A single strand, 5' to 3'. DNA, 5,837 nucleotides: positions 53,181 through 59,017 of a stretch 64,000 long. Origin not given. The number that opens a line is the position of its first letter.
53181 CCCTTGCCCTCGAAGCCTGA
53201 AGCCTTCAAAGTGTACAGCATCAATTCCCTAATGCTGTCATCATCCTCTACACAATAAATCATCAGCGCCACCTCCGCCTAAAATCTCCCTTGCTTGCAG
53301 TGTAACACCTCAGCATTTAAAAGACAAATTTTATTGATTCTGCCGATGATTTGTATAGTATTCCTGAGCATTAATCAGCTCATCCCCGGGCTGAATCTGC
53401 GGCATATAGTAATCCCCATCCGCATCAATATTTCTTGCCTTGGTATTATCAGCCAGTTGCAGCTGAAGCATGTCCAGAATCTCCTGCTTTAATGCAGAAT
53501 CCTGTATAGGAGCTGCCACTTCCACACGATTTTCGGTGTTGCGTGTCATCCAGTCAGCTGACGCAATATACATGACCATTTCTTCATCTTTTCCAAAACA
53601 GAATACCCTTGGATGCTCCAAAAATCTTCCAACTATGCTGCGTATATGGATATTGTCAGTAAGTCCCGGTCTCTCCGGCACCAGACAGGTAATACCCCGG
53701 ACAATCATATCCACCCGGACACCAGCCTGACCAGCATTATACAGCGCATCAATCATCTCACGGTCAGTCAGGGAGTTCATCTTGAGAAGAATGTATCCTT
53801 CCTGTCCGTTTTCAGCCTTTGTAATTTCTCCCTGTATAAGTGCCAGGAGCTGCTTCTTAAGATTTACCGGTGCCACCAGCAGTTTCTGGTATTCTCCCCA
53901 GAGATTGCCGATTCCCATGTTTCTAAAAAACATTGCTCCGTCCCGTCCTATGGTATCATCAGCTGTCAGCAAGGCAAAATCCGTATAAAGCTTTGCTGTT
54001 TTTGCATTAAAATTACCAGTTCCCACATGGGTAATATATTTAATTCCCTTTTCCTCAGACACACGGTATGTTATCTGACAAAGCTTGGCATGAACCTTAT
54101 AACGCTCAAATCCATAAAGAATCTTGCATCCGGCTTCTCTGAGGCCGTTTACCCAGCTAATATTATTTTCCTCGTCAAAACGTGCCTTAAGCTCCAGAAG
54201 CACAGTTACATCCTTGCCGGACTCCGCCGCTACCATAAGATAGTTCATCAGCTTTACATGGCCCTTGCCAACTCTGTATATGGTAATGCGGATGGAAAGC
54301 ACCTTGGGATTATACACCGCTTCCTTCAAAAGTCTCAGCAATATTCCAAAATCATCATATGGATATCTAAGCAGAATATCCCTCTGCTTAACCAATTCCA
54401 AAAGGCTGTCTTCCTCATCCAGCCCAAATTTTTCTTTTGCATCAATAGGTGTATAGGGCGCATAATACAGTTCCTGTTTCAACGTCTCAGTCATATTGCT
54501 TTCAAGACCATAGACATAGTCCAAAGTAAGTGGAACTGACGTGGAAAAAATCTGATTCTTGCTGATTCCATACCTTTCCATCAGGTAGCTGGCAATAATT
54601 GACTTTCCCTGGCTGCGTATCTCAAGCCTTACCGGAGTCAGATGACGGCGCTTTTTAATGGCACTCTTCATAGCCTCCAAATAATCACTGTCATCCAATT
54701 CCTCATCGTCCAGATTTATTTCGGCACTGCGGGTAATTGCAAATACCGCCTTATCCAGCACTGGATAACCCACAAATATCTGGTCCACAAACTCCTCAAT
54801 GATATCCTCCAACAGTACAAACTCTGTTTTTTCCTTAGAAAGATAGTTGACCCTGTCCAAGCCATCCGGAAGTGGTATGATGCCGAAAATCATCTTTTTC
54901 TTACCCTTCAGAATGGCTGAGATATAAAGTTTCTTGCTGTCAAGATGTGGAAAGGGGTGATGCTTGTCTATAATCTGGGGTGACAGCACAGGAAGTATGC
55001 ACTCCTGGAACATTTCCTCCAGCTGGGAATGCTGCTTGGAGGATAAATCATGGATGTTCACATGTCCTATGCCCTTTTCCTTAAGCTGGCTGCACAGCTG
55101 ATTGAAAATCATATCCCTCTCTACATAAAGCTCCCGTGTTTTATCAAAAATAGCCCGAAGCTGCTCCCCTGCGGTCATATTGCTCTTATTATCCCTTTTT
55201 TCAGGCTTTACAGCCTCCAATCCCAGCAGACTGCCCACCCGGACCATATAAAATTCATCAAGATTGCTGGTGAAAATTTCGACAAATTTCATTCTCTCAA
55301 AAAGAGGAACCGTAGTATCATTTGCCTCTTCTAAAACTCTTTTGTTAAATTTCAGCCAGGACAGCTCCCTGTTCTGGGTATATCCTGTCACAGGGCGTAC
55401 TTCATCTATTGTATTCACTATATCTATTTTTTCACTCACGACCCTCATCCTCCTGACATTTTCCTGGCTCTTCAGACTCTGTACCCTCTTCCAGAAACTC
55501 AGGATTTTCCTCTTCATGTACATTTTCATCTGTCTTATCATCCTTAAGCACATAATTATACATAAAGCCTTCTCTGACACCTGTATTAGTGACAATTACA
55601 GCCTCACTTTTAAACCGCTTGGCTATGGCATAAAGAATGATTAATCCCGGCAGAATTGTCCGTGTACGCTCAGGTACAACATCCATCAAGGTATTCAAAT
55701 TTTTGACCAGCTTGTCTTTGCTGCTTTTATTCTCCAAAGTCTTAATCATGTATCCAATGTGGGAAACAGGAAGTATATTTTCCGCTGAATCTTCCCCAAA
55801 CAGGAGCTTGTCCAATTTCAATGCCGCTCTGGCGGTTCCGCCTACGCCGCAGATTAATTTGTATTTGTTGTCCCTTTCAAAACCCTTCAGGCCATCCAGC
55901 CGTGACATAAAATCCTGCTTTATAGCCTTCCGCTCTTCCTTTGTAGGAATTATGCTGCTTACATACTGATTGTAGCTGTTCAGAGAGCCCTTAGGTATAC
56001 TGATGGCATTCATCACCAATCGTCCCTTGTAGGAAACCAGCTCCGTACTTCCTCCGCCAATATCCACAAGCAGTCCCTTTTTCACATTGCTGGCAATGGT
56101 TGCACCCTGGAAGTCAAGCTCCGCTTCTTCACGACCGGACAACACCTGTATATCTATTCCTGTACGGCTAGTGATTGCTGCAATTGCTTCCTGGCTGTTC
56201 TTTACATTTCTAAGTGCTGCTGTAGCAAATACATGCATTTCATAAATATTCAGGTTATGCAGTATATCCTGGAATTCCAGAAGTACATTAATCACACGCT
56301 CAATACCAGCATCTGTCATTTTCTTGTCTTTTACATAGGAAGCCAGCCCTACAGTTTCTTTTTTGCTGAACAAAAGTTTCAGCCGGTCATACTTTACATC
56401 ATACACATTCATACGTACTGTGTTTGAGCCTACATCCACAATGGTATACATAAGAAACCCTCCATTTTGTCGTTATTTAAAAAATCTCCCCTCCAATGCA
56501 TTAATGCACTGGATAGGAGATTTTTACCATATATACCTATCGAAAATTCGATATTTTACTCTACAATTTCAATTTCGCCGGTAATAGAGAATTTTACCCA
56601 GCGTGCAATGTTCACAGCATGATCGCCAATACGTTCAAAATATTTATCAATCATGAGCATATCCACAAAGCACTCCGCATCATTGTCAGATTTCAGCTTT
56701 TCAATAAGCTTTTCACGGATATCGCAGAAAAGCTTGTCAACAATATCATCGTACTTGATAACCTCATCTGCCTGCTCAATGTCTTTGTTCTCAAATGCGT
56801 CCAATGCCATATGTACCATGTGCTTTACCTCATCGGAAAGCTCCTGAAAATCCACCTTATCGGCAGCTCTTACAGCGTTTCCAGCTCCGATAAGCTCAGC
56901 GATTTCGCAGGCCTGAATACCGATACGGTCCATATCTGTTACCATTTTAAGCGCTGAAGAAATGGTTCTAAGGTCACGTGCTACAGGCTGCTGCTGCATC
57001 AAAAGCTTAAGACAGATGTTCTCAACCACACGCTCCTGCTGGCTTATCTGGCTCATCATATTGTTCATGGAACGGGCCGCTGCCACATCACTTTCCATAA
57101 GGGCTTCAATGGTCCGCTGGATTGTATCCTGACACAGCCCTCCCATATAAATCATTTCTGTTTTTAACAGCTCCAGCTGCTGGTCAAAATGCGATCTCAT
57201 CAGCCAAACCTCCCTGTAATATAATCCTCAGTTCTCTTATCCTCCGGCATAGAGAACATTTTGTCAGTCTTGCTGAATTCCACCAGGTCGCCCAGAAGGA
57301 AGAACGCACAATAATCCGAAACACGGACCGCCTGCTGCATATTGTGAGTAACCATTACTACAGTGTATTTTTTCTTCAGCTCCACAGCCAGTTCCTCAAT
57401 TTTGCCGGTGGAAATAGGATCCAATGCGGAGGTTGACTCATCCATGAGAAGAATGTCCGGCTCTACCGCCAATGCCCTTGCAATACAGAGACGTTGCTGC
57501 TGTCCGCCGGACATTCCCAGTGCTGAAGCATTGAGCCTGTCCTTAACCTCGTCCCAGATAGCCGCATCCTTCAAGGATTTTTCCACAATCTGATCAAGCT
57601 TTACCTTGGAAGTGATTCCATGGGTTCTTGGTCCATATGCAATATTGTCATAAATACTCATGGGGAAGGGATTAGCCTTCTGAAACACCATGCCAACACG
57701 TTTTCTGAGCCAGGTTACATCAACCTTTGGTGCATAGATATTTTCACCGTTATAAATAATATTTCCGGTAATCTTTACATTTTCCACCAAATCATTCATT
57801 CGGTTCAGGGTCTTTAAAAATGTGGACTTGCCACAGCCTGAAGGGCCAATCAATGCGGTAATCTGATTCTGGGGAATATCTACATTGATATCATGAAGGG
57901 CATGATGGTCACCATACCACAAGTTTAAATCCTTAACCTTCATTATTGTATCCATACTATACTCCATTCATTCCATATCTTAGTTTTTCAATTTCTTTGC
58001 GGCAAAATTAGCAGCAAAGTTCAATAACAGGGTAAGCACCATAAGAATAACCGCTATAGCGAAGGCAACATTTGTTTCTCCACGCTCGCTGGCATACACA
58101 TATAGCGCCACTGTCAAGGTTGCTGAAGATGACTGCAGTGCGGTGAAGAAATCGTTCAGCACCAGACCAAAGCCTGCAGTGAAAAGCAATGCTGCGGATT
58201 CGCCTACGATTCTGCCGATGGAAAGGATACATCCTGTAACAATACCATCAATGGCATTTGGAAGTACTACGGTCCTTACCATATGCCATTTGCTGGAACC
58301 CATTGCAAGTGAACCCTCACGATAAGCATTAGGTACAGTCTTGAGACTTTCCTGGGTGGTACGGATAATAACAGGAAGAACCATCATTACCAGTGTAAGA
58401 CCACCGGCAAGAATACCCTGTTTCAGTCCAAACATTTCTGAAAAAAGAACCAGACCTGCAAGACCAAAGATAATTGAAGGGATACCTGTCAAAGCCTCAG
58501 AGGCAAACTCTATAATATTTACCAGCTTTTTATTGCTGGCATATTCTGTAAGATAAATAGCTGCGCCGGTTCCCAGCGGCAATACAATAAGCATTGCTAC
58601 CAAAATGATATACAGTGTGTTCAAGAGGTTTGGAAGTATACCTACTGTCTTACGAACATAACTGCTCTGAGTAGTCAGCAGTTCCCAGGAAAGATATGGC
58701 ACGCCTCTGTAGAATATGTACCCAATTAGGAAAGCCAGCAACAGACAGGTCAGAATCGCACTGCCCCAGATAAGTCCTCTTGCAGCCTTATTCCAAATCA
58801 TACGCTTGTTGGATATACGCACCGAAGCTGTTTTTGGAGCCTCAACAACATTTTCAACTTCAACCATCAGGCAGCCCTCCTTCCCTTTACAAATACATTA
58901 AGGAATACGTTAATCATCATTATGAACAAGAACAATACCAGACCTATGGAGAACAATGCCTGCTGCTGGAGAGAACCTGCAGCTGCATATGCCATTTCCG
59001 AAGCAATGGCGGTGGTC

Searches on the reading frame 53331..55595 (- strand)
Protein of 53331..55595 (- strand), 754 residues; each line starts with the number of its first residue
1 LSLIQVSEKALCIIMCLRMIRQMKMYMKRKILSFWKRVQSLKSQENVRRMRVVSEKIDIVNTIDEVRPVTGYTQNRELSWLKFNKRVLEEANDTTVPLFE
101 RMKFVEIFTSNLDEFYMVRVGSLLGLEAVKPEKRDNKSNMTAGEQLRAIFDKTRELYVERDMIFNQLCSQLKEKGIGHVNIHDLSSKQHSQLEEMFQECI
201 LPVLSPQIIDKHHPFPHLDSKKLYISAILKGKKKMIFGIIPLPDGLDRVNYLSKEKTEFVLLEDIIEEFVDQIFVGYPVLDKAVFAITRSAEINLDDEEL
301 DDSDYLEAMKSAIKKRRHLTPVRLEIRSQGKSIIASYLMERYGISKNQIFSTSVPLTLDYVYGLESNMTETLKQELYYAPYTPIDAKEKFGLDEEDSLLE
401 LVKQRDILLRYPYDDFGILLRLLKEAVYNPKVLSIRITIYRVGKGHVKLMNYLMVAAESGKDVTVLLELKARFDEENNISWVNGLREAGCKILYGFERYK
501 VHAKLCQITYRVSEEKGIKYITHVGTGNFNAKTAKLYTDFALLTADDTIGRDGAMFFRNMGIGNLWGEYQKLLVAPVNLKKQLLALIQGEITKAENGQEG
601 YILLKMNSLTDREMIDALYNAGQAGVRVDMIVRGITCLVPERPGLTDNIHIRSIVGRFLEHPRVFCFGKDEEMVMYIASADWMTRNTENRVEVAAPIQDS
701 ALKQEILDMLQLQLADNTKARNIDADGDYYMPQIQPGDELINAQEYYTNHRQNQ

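Call 13: search_protein_families(library=ncbifam, proteins=[window:53331-55595:-], max_evalue=0.00001)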
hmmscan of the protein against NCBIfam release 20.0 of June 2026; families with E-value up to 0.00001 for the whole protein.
window:53331-55595:- (754 aa): 12 families
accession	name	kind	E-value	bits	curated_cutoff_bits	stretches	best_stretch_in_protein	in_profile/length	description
NF003927.0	PRK05443.3-6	equivalog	1.7e-252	839.9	1042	1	71-750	5-678/717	RNA degradosome polyphosphate kinase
TIGR03705.1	poly_P_kin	equivalog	7.5e-220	731.9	465.85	1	73-748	2-671/673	polyphosphate kinase 1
NF003921.0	PRK05443.2-2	subfamily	2.8e-217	723.5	701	1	74-752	24-695/707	RNA degradosome polyphosphate kinase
NF003920.0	PRK05443.2-1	equivalog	4.8e-205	683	935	1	71-751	10-689/719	RNA degradosome polyphosphate kinase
NF003918.0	PRK05443.1-2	subfamily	8.7e-183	609.1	691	1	72-750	16-692/697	RNA degradosome polyphosphate kinase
NF003919.0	PRK05443.1-4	equivalog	1.3e-176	589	908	1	74-749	29-703/730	RNA degradosome polyphosphate kinase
NF003924.0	PRK05443.3-2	equivalog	3e-174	581.2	1058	1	74-749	10-670/699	RNA degradosome polyphosphate kinase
NF003922.0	PRK05443.2-3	equivalog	6.6e-171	569.9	981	1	57-752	37-729/735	RNA degradosome polyphosphate kinase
NF003917.0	PRK05443.1-1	subfamily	1.2e-154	516.4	470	1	75-727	9-656/689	RNA degradosome polyphosphate kinase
NF003923.0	PRK05443.3-1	equivalog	1.5e-149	499.5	1116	1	75-726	9-660/692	RNA degradosome polyphosphate kinase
NF003926.0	PRK05443.3-4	equivalog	4.5e-119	398.7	1391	1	75-749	6-669/675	RNA degradosome polyphosphate kinase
NF003925.0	PRK05443.3-3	equivalog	3.3e-117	392.4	707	1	74-738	13-672/688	RNA degradosome polyphosphate kinase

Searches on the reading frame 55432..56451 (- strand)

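Call 13: search_protein_families(library=ncbifam, proteins=[window:55432-56451:-], max_evalue=0.00001)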
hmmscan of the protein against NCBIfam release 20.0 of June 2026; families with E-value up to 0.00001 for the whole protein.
window:55432-56451:- (339 aa): 3 families
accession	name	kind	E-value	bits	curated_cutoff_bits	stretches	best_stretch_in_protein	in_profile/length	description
TIGR03706.1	exo_poly_only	exception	2e-61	207.9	307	1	3-300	3-298/300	exopolyphosphatase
NF008260.0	PRK11031.1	equivalog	2.6e-26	92.7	624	1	1-305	7-304/496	guanosine-5'-triphosphate,3'-diphosphate diphosphatase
NF008108.0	PRK10854.1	equivalog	1.5e-21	76.2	864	1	3-299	14-304/513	exopolyphosphatase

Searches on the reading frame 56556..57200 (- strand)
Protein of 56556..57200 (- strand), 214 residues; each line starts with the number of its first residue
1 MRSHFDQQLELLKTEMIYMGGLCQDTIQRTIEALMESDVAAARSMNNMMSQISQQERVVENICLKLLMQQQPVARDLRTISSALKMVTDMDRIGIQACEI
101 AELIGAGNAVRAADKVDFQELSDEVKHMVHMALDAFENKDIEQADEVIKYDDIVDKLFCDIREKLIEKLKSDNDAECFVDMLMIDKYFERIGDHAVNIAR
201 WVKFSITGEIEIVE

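Call 13: search_protein_families(library=ncbifam, proteins=[window:56556-57200:-], max_evalue=0.00001)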
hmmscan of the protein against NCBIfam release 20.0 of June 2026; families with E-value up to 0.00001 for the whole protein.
window:56556-57200:- (214 aa): 2 families
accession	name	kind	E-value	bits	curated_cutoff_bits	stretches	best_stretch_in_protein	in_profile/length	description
TIGR02135.1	phoU_full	equivalog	3.3e-53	180.4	130.25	1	3-210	1-211/212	phosphate signaling complex protein PhoU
NF008332.0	PRK11115.1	equivalog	1.9e-27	96.3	342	1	4-208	13-219/239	phosphate signaling complex protein PhoU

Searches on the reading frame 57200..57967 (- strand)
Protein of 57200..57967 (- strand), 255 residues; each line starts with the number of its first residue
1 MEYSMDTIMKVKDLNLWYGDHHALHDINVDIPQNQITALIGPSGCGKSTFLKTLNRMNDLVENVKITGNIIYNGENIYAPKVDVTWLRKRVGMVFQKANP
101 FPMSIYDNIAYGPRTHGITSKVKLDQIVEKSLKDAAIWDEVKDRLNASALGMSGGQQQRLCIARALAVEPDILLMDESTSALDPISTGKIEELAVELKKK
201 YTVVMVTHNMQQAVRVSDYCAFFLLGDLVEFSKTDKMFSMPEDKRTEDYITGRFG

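Call 13: search_protein_families(library=ncbifam, proteins=[window:57200-57967:-], max_evalue=0.00001)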
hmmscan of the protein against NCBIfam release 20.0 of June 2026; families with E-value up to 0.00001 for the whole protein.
window:57200-57967:- (255 aa): 187 families (the best 25 are shown)
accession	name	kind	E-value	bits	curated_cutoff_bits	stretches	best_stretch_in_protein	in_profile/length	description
TIGR00972.1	3a0107s01c2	equivalog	2.3e-125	416.9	343.2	1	9-255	2-248/248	phosphate ABC transporter ATP-binding protein PstB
NF010860.0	PRK14267.1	equivalog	1.1e-92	310.3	412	1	8-255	4-253/253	phosphate ABC transporter ATP-binding protein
NF010851.0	PRK14258.1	subfamily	8e-89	297.5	425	1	8-254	7-260/261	phosphate ABC transporter ATP-binding protein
NF010840.0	PRK14246.1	equivalog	1.6e-77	260.6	425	1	4-254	6-256/257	phosphate ABC transporter ATP-binding protein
NF010864.0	PRK14271.1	equivalog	9e-72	241.4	561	1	9-253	22-265/276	phosphate ABC transporter ATP-binding protein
TIGR04521.1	ECF_ATPase_2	equivalog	6e-45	153.5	330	1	20-242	17-237/279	energy-coupling factor transporter ATPase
TIGR01186.1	proV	subfamily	7.2e-44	150.4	326.6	1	19-251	4-231/363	betaine/proline/choline family ABC transporter ATP-binding protein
NF007027.0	PRK09493.1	equivalog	6.7e-43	146.8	379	1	9-250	2-236/240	glutamine ABC transporter ATP-binding protein GlnQ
NF008338.0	PRK11124.1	equivalog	3.9e-42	144.4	369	1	9-250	3-240/242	arginine ABC transporter ATP-binding protein ArtP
NF008428.0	PRK11264.1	equivalog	2e-41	141.9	406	1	8-250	3-244/250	L-cystine ABC transporter ATP-binding protein TcyN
TIGR03005.1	ectoine_ehuA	equivalog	2.1e-41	141.8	345.4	1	11-250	3-247/252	ectoine/hydroxyectoine ABC transporter ATP-binding protein EhuA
TIGR04520.1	ECF_ATPase_1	equivalog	2.3e-37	128.9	315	1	10-240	2-226/269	energy-coupling factor transporter ATPase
TIGR02314.1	ABC_MetN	equivalog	3.7e-37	128.1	499.7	1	21-251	18-242/343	methionine ABC transporter ATP-binding protein MetN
NF007908.0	PRK10619.1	equivalog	5.5e-37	127.4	466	1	7-252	4-254/257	histidine ABC transporter ATP-binding protein HisP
NF043075.1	MMSYN1_0197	equivalog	6.9e-37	127.2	550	1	8-250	2-233/341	spermidine/putrescine ABC transporter ATP-binding protein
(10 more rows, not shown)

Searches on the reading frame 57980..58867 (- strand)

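Call 13: search_protein_families(library=ncbifam, proteins=[window:57980-58867:-], max_evalue=0.00001)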
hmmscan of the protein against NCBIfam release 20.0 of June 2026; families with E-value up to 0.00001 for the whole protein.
window:57980-58867:- (295 aa): 20 families
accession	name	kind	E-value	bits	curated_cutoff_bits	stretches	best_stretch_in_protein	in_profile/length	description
TIGR00974.1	3a0107s02c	equivalog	3.3e-77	259.3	193.45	1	29-294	4-271/272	phosphate ABC transporter permease PstA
TIGR02138.1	phosphate_pstC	equivalog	5.7e-49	166.7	196.45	1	28-292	3-294/296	phosphate ABC transporter permease subunit PstC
NF008430.0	PRK11268.1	equivalog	4.8e-38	130.9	439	1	13-291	14-291/295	phosphate ABC transporter permease PstA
NF008435.0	PRK11275.1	equivalog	6.9e-20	71.3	502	2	150-289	168-308/319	phosphate ABC transporter permease PstC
TIGR02141.1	modB_ABC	equivalog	7.6e-13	48.6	182.6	1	84-286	3-202/208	molybdate ABC transporter permease subunit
TIGR02139.1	permease_CysT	equivalog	1.3e-10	41.3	246.1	1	84-287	55-256/265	sulfate ABC transporter permease subunit CysT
NF008208.0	PRK10971.1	equivalog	1.6e-10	41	415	1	157-290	145-267/277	sulfate/thiosulfate ABC transporter permease CysT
TIGR01581.1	Mo_ABC_porter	hypoth_equivalog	4.8e-10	39.3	210.3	1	89-281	31-223/225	ABC transporter permease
TIGR00969.1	3a0106s02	subfamily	1.4e-09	37.8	240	1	84-286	66-266/272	sulfate ABC transporter permease subunit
NF006939.0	PRK09421.1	equivalog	4.2e-09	36.2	262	1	133-292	70-223/230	molybdate ABC transporter permease subunit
TIGR01097.1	PhnE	equivalog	2.1e-07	30.7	216.7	1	71-253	51-230/252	phosphonate ABC transporter, permease protein PhnE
TIGR03226.1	PhnU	equivalog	2.5e-07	30.5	283.45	1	157-282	184-296/311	2-aminoethylphosphonate ABC transporter permease subunit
TIGR03416.1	ABC_choXWV_perm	equivalog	3.3e-07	30.1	363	1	78-217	85-219/267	choline ABC transporter permease subunit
NF007047.0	PRK09500.1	equivalog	7.8e-07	29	326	1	59-288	37-250/257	spermidine/putrescine ABC transporter permease PotC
TIGR03255.1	PhnV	equivalog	1.3e-06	28.3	358.7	1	81-293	68-268/270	2-aminoethylphosphonate ABC transport system, membrane component PhnV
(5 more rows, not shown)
